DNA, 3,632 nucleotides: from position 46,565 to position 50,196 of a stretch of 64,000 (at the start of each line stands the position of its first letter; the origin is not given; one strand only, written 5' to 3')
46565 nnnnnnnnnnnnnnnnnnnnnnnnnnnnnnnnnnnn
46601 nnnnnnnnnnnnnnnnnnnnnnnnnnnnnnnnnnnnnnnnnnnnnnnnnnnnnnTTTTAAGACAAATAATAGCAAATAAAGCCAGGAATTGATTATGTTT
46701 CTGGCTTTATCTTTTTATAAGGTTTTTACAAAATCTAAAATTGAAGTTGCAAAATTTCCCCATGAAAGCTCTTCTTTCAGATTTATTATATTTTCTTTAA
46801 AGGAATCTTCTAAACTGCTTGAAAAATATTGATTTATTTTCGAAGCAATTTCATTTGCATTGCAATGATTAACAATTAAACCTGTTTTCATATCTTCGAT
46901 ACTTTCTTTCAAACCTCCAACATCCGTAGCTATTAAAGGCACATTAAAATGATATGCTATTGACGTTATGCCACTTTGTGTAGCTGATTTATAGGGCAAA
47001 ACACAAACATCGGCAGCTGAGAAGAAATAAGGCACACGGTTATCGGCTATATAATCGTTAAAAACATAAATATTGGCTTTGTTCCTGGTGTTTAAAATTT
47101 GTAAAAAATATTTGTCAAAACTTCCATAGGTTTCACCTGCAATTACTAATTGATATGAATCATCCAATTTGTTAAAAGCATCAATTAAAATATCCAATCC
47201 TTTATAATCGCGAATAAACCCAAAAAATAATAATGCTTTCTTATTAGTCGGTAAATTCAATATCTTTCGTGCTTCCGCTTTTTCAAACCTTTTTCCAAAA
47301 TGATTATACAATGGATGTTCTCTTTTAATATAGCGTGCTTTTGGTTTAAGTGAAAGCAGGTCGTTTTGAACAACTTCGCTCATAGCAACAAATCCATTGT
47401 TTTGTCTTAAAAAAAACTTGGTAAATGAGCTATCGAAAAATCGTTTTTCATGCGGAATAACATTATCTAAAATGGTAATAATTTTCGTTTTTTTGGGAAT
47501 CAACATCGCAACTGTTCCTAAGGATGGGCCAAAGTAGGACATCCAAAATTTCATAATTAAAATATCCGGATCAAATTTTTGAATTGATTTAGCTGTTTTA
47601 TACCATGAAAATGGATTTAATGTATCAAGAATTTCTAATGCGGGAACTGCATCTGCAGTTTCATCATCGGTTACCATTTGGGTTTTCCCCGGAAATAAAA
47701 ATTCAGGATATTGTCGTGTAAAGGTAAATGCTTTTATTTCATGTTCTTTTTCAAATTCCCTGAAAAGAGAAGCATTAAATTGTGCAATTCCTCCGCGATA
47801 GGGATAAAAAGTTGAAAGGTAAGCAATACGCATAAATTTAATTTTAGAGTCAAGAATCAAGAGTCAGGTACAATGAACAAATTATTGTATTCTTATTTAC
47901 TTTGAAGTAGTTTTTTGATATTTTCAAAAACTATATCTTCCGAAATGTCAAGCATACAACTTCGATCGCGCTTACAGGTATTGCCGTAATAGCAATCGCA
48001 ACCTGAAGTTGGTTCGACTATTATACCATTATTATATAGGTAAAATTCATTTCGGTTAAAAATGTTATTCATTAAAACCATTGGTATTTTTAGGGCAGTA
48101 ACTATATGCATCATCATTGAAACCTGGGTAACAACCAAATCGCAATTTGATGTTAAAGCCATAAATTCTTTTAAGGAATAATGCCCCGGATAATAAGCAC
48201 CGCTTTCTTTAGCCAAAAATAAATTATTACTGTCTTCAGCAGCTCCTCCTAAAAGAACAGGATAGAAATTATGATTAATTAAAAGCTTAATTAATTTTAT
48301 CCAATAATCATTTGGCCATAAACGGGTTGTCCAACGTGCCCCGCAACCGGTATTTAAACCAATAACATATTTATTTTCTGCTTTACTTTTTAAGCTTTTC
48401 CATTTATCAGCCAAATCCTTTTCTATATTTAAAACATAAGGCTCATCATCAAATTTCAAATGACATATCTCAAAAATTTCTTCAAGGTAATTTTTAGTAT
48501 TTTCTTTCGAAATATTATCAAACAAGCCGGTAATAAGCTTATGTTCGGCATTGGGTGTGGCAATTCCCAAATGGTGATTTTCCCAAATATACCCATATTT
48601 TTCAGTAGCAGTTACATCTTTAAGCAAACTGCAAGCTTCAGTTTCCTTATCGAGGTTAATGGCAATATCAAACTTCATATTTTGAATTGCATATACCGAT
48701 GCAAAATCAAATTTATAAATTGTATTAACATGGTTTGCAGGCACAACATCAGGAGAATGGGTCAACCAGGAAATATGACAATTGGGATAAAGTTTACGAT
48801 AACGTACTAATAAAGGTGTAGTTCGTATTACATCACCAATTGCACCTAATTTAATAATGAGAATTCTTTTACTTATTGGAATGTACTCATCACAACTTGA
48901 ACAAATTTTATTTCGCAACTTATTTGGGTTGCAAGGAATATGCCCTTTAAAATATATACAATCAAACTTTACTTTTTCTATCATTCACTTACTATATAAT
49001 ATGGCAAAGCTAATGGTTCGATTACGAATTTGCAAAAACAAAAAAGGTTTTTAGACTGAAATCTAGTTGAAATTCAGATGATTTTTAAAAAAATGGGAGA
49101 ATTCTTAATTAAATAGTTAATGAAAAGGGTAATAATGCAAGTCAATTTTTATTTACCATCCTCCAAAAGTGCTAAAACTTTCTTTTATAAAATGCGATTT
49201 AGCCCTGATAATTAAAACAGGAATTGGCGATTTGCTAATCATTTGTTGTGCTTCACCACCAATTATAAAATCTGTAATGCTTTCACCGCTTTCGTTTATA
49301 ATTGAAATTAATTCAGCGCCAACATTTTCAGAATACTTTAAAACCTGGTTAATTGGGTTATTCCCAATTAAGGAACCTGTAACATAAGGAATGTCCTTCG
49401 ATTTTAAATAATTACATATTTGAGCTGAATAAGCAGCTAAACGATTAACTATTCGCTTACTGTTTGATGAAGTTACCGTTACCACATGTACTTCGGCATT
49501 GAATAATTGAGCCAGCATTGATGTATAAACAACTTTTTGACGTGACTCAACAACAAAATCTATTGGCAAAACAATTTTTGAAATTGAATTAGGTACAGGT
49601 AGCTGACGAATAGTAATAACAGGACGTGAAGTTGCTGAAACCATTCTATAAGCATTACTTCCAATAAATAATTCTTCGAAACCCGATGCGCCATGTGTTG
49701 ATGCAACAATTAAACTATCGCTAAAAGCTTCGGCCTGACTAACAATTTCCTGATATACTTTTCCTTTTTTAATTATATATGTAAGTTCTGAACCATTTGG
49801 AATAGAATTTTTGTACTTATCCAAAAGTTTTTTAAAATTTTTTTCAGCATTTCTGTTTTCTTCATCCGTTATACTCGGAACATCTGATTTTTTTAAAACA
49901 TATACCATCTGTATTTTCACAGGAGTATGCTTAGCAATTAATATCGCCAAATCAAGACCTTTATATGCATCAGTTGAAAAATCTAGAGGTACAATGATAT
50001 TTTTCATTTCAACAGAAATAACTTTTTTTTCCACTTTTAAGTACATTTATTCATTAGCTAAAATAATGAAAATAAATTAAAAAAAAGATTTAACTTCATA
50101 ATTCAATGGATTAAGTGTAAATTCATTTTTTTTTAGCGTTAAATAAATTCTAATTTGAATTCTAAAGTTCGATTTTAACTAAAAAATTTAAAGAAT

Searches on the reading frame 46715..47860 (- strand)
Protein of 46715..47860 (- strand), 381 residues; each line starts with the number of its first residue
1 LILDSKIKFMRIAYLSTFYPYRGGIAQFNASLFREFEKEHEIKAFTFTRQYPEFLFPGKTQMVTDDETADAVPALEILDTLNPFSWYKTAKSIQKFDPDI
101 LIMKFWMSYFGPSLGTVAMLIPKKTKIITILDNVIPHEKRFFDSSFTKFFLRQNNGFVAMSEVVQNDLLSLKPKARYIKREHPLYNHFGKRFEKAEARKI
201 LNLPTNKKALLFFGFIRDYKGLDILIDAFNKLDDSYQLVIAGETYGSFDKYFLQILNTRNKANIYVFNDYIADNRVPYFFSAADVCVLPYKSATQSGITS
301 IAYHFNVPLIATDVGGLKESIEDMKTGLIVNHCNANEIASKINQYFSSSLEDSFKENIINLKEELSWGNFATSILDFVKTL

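Call 61: search_protein_families(library=pfam, proteins=[window:46715-47860:-], max_evalue=0.00001)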
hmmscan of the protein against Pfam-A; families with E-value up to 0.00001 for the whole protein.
window:46715-47860:- (381 aa): 2 families
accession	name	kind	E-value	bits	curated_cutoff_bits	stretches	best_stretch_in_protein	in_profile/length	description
PF00534.26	Glycos_transf_1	-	2.2e-22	79.9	26.4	1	194-357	2-168/172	Glycosyl transferases group 1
PF13692.12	Glyco_trans_1_4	-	7.6e-19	68.8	27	1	208-345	2-139/142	Glycosyl transferases group 1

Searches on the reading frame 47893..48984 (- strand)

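Call 61: search_protein_families(library=pfam, proteins=[window:47893-48984:-], max_evalue=0.00001)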
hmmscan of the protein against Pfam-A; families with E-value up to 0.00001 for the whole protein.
window:47893-48984:- (363 aa): 1 family
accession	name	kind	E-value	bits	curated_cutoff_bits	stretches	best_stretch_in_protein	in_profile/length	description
PF01075.23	Glyco_transf_9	-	1.1e-14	54.8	22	1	100-303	8-206/247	Glycosyltransferase family 9 (heptosyltransferase)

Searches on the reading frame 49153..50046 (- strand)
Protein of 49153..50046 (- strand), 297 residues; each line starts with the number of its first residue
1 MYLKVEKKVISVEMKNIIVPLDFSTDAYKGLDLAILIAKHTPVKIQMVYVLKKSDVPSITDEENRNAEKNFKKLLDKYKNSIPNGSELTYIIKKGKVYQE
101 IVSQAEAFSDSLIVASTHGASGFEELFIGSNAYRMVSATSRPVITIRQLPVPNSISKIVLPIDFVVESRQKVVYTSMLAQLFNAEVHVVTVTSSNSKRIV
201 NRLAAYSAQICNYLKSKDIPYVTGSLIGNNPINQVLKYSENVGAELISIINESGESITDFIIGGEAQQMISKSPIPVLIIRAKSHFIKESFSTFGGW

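Call 61: search_protein_families(library=pfam, proteins=[window:49153-50046:-], max_evalue=0.00001)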
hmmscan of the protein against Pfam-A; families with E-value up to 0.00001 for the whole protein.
window:49153-50046:- (297 aa): 1 family
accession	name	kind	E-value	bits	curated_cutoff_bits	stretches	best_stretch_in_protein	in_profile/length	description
PF00582.32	Usp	-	1.7e-24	87.4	24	2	14-147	1-141/141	Universal stress protein family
